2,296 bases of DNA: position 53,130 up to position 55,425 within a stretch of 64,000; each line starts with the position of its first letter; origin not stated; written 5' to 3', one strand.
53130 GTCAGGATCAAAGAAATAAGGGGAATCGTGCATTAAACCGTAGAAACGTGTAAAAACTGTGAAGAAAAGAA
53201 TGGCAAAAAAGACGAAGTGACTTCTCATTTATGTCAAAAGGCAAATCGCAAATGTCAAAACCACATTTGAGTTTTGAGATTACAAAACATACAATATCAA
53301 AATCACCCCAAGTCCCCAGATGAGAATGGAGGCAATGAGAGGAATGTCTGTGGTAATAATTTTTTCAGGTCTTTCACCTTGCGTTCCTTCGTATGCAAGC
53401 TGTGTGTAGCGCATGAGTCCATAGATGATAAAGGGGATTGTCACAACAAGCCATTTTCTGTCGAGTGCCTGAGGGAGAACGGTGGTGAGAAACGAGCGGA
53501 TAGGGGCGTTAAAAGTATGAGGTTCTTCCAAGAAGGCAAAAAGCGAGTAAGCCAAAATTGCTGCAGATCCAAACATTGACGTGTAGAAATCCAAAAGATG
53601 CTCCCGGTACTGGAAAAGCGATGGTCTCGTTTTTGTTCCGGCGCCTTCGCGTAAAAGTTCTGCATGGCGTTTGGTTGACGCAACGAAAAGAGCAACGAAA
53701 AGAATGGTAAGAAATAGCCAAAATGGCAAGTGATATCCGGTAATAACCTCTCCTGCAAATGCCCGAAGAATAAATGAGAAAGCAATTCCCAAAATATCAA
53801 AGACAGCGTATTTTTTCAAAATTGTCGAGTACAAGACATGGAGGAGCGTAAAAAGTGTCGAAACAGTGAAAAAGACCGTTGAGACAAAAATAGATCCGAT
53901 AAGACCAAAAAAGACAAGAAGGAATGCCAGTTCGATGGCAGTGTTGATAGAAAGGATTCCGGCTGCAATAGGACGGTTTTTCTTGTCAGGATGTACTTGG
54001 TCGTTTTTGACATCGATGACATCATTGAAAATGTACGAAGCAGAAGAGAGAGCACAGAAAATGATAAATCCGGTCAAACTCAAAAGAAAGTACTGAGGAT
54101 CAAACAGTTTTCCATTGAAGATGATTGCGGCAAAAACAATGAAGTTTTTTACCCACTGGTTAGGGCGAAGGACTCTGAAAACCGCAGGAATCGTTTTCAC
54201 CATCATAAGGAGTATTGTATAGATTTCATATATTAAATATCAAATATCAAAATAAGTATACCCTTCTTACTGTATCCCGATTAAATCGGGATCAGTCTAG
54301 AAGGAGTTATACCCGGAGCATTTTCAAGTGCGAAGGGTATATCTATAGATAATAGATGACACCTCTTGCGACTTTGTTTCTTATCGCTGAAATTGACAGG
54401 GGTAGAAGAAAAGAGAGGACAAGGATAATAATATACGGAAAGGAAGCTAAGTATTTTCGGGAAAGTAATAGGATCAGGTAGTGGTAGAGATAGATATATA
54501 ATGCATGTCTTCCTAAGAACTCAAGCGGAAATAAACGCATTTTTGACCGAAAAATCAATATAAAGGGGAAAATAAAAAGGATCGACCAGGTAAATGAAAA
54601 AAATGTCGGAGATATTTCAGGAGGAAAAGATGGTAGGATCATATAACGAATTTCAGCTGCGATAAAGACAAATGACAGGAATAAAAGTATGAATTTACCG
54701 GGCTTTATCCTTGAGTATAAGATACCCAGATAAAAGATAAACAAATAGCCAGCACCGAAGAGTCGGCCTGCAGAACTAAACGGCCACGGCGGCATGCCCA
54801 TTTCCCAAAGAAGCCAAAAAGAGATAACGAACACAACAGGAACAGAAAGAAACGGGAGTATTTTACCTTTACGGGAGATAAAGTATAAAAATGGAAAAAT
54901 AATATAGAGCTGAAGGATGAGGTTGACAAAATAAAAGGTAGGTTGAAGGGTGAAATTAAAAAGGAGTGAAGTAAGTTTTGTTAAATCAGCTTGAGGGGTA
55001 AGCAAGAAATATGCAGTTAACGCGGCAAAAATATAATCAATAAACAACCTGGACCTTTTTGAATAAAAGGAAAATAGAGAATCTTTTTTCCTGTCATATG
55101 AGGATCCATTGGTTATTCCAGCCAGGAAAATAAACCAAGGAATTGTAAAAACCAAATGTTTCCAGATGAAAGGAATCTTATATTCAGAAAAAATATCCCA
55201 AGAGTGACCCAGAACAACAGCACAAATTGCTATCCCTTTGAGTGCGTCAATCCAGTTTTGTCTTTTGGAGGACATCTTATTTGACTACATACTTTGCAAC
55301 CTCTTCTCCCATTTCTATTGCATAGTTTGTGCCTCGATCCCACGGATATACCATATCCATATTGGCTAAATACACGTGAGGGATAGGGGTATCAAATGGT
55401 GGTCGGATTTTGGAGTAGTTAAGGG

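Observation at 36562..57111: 20-kb glycan-assembly locus: UbiA (DPPR-synthase-like) plus GT2 polyprenyl-P-sugar synthase plus six GT-C-type membrane transferases, encoded alongside PT-linker secreted proteins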

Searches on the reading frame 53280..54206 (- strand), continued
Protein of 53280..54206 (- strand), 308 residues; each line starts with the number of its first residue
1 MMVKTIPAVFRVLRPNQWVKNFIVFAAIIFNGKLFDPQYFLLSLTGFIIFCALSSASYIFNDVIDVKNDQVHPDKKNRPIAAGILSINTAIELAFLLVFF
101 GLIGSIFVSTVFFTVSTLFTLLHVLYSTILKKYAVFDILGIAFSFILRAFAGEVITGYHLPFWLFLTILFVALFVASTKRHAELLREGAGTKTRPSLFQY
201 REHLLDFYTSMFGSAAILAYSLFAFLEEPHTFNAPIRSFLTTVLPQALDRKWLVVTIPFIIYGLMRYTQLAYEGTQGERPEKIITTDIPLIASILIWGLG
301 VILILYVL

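Call 85: search_protein_families(library=pfam, proteins=[L032:8548-9978:+, L034:8665-9966:+, L032:8195-8545:+, L032:7497-8195:+, L032:6937-7497:+, L032:5207-6883:+, L008:2324-4006:+, L008:4006-5064:+, L008:5569-7557:+, L008:8467-9300:+], max_evalue=0.001)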
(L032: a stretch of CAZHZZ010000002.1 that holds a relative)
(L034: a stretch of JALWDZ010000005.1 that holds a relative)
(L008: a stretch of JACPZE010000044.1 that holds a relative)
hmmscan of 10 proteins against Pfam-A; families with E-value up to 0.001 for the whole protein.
L032:8548-9978:+ (477 aa): 1 family
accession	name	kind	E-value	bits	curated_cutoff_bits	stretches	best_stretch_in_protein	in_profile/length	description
PF00041.27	fn3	-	8.2e-05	23.2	25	1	65-142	2-69/84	Fibronectin type III domain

L034:8665-9966:+ (434 aa): 2 families
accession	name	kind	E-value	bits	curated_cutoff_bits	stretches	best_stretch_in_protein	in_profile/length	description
PF19077.6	Big_13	-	6.3e-09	36.7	27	1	283-359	23-100/102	Bacterial Ig-like domain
PF00041.27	fn3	-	0.00012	22.6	25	1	48-118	1-67/84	Fibronectin type III domain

L032:8195-8545:+ (117 aa): 0 families

L032:7497-8195:+ (233 aa): 1 family
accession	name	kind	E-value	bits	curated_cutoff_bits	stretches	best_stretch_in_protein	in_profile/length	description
PF04350.18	PilO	-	1.8e-05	25.4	22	1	88-208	16-134/145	Pilus assembly protein, PilO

L032:6937-7497:+ (187 aa): 0 families

L032:5207-6883:+ (559 aa): 2 families
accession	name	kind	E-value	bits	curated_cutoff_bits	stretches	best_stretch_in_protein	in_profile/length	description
PF03023.19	MurJ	-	2.1e-66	224.8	27.4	1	69-493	10-432/451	Lipid II flippase MurJ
PF01554.23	MatE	-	5.3e-07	29.9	24.9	1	262-426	1-160/161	MatE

L008:2324-4006:+ (561 aa): 2 families
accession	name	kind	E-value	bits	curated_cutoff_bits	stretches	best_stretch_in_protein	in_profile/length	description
PF00437.27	T2SSE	-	1.9e-127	425.4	24.9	1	166-554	4-370/370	Type II/IV secretion system protein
PF05157.20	MshEN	-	4.2e-15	55.9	23.1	1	60-139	1-81/90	MshEN domain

L008:4006-5064:+ (353 aa): 1 family
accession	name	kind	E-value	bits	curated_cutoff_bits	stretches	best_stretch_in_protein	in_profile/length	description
PF00482.28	T2SSF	-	3.3e-49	166.5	25.2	2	20-141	2-125/125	Type II secretion system (T2SS), protein F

L008:5569-7557:+ (663 aa): 1 family
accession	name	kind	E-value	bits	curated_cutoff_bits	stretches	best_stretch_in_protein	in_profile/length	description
PF08309.17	LVIVD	-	3.6e-05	23.4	20.2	0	418-443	17-42/42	LVIVD repeat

L008:8467-9300:+ (278 aa): 0 families

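Call 91: search_dna_similar(query=window:53280-54206:-, collection=plasmids, mode=protein, max_evalue=1e-8, max_rows=15)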
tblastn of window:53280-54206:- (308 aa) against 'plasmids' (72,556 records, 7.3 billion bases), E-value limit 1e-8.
Records with a match: 96; places in all: 96; records where one place covers at least 80% of the query: 29.
Best place of each record, by identity: <60% 96.
By first word of the organism name: Rhizobium 36; Sinorhizobium 5; Vibrio 3; Salipiger 3; Mesorhizobium 3; Sphingomonadaceae 3; Cereibacter 3; Natronococcus 2; Streptomyces 2; Lactococcus 2; and 28 more.
By predicted mobility (MOB-suite, as given by PLSDB): non-mobilizable 66; conjugative 21; mobilizable 9.
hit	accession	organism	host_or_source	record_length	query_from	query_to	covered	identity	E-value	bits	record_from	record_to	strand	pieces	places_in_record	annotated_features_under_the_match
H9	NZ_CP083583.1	Kovacikia minuta CCNUW1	cell culture,fresh water lake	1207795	8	293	93%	35.7%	2e-43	166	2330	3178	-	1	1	record has no annotation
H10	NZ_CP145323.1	Rhodococcus ruber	-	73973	8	287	91%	33.9%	4e-34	139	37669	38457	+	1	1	decaprenyl-phosphate phosphoribosyltransferase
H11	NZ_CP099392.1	Natronococcus sp. CG52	cell culture,salt lake sediment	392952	3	293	94%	32.0%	3e-31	130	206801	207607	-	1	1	UbiA prenyltransferase family protein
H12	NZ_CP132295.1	Natronococcus sp. AD-5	cell culture,sediment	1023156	2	293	95%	31.8%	6e-35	141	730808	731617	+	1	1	record has no annotation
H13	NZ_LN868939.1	Nocardia farcinica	not known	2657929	8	287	91%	33.1%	2e-31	130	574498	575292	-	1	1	none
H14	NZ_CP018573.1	Marivivens sp. JLT3646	cell culture,shallow-sea hydrothermal ...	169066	2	291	94%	31.7%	7e-30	126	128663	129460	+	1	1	decaprenyl-phosphate phosphoribosyltransferase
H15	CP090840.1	Streptomyces viridifaciens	Whole organism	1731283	3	291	94%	31.8%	8e-29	123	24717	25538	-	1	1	decaprenyl-phosphate phosphoribosyltransferase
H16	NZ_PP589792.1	Lactococcus sp.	Bacterial culture,Dairy environment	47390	9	291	92%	32.4%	3e-29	124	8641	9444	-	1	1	decaprenyl-phosphate phosphoribosyltransferase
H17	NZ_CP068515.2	Lactococcus cremoris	Whole organism,Dairy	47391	9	291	92%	32.4%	3e-29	124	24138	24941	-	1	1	decaprenyl-phosphate phosphoribosyltransferase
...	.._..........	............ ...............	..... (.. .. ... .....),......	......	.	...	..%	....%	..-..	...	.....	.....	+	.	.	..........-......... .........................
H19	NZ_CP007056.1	Halostagnicola larsenii XH-48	-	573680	5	289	93%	31.9%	1e-32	134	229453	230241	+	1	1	decaprenyl-phosphate phosphoribosyltransferase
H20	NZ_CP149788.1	Haloterrigena sp. KLK7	cell culture,salt lake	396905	3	281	91%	32.3%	2e-34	139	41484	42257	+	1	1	decaprenyl-phosphate phosphoribosyltransferase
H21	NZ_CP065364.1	Ruegeria sp. SCSIO 43209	Galaxea fascicularis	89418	10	280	88%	32.1%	3e-23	107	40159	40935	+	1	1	UbiA family prenyltransferase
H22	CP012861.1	Persicobacter sp. JZB09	cell culture,soil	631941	4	287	92%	30.3%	5e-23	106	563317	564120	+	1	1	record has no annotation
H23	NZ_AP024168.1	Vibrio alfacsensis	-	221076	10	280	88%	31.7%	7e-23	106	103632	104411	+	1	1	UbiA family prenyltransferase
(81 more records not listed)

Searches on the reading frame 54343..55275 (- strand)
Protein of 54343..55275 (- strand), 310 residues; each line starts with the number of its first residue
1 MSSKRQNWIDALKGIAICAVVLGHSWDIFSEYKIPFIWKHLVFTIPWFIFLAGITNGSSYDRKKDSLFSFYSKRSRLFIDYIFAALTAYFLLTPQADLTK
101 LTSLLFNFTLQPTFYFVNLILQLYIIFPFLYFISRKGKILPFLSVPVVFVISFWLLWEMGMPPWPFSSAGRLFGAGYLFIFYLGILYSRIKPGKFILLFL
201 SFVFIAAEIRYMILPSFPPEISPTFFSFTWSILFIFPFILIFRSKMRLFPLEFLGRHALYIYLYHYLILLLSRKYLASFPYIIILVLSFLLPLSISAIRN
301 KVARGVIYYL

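Call 5: search_protein_families(library=pfam, proteins=[window:54343-55275:-], max_evalue=0.01)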
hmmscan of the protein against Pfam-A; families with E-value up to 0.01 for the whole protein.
window:54343-55275:- (310 aa): 1 family
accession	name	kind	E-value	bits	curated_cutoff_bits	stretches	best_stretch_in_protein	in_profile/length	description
PF01757.29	Acyl_transf_3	-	5e-22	78.8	31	1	7-296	2-321/326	Acyltransferase domain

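Call 7: search_protein_families(library=ncbifam, proteins=[window:54343-55275:-], max_evalue=0.01)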
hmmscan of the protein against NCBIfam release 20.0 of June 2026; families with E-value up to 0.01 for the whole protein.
window:54343-55275:- (310 aa): 0 families
